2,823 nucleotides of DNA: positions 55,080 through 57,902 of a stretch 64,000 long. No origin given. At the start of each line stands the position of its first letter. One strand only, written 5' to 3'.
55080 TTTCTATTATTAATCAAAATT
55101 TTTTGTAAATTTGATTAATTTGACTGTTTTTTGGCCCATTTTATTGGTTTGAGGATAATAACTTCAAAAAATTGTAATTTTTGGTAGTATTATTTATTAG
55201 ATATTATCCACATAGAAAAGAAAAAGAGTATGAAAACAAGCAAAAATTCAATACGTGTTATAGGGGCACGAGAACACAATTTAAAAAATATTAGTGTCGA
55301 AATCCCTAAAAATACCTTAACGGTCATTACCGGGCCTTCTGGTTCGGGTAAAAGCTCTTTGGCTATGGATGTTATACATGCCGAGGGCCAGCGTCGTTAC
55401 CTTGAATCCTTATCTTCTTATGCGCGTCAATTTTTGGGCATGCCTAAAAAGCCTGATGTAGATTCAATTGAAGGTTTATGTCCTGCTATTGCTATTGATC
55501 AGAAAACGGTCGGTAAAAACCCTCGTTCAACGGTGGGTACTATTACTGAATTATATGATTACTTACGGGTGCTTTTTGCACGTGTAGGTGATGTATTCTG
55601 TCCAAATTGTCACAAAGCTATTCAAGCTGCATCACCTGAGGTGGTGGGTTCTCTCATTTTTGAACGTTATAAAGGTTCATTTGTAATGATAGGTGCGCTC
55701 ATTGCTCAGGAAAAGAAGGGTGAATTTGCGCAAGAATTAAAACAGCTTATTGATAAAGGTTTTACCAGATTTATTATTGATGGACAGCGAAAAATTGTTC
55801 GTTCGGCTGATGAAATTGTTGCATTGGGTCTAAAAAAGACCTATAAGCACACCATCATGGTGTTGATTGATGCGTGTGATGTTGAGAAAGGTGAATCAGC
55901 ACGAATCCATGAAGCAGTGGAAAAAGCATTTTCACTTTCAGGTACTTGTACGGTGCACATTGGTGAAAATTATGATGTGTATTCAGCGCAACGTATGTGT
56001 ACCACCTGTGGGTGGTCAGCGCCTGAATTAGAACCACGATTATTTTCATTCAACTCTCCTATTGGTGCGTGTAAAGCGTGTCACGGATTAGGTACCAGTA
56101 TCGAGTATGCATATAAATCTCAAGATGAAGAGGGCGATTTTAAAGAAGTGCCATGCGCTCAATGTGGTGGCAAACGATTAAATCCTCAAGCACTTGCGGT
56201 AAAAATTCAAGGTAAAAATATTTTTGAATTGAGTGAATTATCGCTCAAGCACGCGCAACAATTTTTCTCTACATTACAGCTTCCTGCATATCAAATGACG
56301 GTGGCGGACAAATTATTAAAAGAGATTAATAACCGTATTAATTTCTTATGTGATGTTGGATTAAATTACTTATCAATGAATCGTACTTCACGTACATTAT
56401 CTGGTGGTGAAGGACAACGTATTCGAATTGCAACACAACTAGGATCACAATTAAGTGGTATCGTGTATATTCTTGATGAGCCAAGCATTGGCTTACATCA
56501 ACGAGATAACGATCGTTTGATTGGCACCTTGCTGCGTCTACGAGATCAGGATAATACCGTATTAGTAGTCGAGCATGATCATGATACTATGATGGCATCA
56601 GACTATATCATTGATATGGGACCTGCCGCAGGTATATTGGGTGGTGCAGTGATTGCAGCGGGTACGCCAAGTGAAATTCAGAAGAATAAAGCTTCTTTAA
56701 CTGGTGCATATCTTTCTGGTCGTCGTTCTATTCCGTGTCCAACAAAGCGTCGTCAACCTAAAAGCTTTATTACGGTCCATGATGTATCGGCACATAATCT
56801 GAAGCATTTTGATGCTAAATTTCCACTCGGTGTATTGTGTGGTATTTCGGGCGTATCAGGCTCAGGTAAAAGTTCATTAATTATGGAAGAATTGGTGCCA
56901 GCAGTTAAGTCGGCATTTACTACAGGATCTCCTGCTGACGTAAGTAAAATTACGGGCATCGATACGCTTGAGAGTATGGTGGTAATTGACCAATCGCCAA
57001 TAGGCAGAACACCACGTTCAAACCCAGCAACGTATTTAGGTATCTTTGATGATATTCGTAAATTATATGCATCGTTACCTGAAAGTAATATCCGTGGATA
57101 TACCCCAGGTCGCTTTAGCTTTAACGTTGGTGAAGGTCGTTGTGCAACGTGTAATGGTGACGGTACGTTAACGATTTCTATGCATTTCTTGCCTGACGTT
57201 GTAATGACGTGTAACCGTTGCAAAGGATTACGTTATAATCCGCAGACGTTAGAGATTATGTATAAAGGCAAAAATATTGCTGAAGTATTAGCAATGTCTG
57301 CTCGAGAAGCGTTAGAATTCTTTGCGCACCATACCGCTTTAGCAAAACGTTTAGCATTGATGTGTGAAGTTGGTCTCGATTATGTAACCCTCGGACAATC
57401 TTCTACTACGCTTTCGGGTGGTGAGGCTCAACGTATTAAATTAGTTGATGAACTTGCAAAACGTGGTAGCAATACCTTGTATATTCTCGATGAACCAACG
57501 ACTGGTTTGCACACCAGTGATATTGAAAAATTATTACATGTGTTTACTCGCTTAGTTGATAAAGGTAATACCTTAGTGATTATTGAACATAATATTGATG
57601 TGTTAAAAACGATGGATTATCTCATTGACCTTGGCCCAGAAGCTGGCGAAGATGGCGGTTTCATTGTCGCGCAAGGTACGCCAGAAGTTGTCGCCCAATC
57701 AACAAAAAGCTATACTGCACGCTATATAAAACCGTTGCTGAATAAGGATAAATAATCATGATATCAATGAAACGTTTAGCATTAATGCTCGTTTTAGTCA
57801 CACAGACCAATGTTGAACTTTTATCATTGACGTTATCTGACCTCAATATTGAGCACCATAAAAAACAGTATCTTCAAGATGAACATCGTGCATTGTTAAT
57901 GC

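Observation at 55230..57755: UvrA with apparent deletion of the ~110-aa insertion (damage-sensing) domain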

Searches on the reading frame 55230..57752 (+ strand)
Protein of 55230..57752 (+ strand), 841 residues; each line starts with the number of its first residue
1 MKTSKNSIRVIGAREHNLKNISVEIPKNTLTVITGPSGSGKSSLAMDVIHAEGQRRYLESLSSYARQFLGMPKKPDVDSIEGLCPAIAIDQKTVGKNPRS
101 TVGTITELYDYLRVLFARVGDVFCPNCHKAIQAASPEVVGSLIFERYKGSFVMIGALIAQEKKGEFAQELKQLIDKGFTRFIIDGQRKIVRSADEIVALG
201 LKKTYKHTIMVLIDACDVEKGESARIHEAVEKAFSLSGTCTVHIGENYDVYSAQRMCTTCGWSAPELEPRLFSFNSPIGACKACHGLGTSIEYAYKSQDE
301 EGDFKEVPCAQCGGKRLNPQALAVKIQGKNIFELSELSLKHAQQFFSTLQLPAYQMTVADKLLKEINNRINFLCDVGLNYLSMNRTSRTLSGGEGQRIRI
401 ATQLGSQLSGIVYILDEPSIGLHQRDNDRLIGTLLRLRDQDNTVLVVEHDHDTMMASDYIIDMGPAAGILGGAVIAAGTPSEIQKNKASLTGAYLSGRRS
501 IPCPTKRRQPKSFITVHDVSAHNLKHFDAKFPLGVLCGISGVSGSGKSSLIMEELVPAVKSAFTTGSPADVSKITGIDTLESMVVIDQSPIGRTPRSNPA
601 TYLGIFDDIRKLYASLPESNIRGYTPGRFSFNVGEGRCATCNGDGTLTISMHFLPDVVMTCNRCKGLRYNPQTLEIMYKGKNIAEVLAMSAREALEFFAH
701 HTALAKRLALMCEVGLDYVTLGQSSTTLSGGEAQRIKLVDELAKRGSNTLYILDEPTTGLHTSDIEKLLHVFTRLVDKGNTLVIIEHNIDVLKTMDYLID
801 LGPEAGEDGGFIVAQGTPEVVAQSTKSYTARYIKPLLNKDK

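Call 3: search_solved_structures(query=window:55230-57752:+, show_alignments=3)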
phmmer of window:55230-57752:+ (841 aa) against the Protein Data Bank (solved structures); distinct sequences matched with E-value up to 0.001: 288 (the best 60 are shown).
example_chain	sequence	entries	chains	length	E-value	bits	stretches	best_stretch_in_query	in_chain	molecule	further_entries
2r6f_A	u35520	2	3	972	1.4e-279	932.9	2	299-841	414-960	Excinuclease ABC subunit A | Excinuclease ABC, A subunit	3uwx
3pih_A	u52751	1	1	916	1.3e-276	923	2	306-836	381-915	UvrABC system protein A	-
9gxk_A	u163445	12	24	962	5.4e-274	914.4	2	300-838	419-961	UvrABC system protein A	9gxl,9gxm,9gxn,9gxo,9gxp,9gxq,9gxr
9gxw_A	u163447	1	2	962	3.6e-273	911.6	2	300-838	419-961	UvrABC system protein A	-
9gxu_A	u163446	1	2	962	3.7e-273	911.6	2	300-838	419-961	UvrABC system protein A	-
3zqj_A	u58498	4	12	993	7.8e-260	867.5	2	298-835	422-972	UVRABC SYSTEM PROTEIN A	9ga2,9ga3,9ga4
9ga5_A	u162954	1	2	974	9.2e-260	867.3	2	298-834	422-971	UvrABC system protein A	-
3ux8_A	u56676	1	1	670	2.7e-242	809.6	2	326-841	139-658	Excinuclease ABC, A subunit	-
6n9l_A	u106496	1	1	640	9.6e-233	777.9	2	324-836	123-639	UvrABC system protein A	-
2vf7_A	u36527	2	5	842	2.6e-177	594.6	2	298-837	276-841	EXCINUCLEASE ABC, SUBUNIT A. | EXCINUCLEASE ABC SUBUNIT A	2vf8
7sh1_A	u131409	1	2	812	6.7e-144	484.1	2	308-830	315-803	Excinuclease ABC subunit UvrA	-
3j15_B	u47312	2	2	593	5.3e-12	47.9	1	721-817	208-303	ABC transporter ATP-binding protein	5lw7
3bk7_A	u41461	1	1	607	5.7e-12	47.8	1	721-817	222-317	ABC transporter ATP-binding protein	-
3c41_J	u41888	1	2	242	3.9e-11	45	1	700-821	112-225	Amino acid ABC transporter (ArtP)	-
4yms_J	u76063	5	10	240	4e-11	45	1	710-831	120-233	ABC-type polar amino acid transport system, ATPase component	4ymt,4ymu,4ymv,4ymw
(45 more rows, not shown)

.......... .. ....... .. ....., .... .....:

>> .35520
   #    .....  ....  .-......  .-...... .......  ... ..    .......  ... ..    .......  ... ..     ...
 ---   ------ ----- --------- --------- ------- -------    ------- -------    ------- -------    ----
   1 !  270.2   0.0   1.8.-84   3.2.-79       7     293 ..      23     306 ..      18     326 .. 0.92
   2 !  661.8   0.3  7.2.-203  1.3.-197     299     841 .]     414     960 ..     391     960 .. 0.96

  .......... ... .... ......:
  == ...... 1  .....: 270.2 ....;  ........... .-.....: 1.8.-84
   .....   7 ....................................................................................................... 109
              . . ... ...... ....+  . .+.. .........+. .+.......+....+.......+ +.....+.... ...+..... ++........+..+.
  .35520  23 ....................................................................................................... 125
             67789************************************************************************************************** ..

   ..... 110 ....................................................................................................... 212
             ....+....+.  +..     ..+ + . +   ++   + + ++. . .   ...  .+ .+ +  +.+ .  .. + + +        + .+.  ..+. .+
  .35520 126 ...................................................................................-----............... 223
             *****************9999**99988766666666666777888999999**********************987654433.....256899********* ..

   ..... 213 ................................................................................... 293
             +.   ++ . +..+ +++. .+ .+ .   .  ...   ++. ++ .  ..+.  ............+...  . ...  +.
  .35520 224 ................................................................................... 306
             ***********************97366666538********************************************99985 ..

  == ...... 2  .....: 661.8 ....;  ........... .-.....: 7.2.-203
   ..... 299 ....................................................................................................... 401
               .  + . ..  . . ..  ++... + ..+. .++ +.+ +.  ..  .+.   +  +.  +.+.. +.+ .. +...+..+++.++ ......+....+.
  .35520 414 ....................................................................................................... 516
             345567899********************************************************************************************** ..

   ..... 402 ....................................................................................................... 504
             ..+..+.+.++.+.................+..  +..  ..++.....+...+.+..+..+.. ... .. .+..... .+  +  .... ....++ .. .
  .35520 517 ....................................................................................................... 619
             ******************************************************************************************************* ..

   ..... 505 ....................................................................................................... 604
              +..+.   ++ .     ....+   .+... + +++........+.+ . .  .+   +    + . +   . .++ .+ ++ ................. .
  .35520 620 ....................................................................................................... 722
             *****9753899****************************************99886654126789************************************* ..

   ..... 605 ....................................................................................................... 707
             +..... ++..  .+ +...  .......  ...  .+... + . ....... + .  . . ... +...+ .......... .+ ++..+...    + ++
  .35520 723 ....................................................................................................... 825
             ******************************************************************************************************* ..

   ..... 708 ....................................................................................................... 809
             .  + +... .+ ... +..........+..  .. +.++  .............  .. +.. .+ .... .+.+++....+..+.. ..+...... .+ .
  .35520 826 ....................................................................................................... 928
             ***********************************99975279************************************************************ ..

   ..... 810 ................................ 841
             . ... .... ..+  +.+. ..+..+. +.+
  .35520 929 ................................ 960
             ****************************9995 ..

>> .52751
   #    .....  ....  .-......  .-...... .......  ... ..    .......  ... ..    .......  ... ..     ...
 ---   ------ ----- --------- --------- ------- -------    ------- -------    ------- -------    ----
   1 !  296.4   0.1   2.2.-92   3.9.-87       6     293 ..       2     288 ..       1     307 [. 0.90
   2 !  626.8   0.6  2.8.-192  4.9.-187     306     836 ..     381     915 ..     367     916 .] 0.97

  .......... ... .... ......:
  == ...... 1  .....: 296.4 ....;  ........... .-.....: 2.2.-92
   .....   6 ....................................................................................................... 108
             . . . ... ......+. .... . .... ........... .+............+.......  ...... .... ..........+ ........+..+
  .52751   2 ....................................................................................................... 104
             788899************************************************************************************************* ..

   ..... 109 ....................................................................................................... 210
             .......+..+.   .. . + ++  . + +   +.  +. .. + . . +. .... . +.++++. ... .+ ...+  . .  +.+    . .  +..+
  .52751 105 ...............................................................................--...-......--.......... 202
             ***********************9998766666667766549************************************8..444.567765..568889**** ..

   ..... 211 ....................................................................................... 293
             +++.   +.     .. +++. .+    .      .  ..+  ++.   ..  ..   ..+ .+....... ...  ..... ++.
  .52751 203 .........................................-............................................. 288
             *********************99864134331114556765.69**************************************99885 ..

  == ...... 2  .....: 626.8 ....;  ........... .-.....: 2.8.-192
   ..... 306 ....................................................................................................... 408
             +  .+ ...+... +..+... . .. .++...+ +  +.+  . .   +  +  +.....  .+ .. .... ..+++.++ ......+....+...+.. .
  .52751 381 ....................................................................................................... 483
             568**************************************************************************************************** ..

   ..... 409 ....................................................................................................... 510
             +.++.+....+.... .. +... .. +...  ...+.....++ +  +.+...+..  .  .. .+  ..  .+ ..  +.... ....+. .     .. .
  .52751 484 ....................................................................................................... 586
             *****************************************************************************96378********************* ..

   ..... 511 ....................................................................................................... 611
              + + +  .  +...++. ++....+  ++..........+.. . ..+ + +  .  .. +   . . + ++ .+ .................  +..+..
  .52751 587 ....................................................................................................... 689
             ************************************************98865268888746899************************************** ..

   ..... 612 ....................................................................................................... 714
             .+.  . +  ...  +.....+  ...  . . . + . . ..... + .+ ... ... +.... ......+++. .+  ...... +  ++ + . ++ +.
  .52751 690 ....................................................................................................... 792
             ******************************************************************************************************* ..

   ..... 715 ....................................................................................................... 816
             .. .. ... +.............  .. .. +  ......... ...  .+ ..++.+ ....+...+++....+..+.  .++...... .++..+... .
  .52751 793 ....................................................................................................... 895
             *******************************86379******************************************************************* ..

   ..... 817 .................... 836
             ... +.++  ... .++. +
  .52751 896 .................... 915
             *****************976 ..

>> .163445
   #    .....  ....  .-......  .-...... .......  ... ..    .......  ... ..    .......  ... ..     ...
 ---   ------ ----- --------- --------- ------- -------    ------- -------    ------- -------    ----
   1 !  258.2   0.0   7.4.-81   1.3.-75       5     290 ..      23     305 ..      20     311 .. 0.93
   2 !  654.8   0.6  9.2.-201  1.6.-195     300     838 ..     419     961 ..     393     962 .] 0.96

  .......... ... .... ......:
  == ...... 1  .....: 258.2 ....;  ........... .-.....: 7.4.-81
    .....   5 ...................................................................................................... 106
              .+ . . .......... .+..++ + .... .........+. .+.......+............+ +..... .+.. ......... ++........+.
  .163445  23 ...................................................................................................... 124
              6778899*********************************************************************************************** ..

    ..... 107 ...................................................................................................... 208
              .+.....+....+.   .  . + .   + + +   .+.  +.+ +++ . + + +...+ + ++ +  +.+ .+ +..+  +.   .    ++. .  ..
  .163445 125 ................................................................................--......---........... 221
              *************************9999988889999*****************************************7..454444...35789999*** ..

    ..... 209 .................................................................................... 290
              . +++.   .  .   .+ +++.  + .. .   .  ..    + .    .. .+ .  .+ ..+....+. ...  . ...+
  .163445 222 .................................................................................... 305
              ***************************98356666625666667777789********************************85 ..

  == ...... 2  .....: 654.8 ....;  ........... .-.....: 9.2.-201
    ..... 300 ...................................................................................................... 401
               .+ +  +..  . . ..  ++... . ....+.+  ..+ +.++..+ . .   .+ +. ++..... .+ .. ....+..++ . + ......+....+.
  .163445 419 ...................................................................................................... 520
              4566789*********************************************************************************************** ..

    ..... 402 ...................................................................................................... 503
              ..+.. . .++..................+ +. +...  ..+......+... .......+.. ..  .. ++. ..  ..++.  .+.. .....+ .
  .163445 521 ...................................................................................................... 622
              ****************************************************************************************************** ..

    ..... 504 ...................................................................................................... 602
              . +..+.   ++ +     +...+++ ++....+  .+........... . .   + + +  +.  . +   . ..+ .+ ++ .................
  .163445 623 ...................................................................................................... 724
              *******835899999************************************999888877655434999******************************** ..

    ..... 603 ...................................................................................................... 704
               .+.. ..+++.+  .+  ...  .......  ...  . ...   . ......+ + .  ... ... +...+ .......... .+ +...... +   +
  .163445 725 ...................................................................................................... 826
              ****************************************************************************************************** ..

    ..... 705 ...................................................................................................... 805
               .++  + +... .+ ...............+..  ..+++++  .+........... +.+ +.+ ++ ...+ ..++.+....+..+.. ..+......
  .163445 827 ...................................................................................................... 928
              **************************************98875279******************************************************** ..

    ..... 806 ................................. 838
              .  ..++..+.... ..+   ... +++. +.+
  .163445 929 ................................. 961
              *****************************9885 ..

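Call 4: search_protein_families(library=ncbifam, proteins=[window:55230-57752:+])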
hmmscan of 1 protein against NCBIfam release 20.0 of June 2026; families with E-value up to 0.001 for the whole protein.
window:55230-57752:+ (841 aa): 170 families (the best 25 are shown)
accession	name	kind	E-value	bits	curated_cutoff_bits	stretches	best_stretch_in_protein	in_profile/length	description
NF001503.0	PRK00349.1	equivalog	0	1177.8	1147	2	304-838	404-942/943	excinuclease ABC subunit UvrA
TIGR00630.1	uvra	equivalog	0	1134.6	729.8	2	304-822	401-924/924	excinuclease ABC subunit UvrA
NF001885.0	PRK00635.1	equivalog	4.4e-199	664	3054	3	360-840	447-922/1809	excinuclease ABC subunit A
TIGR04521.1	ECF_ATPase_2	equivalog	1.2e-32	113.2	330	2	709-823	126-234/279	energy-coupling factor transporter ATPase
NF040873.1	AztA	equivalog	2.4e-31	108.8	220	3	372-461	103-189/191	zinc ABC transporter ATP-binding protein AztA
TIGR02857.1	CydD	equivalog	2.8e-31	109.1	435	2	683-801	412-529/529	thiol reductant ABC exporter subunit CydD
TIGR03608.1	L_ocin_972_ABC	subfamily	1.9e-30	105.9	254.85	2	706-801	114-206/206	putative bacteriocin export ABC transporter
TIGR04520.1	ECF_ATPase_1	equivalog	1.2e-26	93.7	315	2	364-495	111-235/269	energy-coupling factor transporter ATPase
TIGR02673.1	FtsE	equivalog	2.1e-26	92.9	264.85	2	713-795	124-203/214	cell division ATP-binding protein FtsE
TIGR03873.1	F420-0_ABC_ATP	hypoth_equivalog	6.2e-26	91.2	372.4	2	723-821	133-224/256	putative F420-0 ABC transporter ATP-binding protein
TIGR00972.1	3a0107s01c2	equivalog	7.9e-25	87.6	343.2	3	720-833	137-243/248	phosphate ABC transporter ATP-binding protein PstB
NF010068.0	PRK13548.1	equivalog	1.5e-24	86.5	261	2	682-791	95-205/261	heme ABC transporter ATP-binding protein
TIGR01166.1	cbiO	subfamily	3.6e-24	85.3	211.8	2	723-791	123-189/190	cobalt ABC transporter, ATP-binding protein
NF010153.0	PRK13631.1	equivalog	2.5e-23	82.6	463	2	371-491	158-271/320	cobalt transporter ATP-binding subunit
TIGR02315.1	ABC_phnC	equivalog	5e-23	81.8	266.1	2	366-487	123-237/243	phosphonate ABC transporter ATP-binding protein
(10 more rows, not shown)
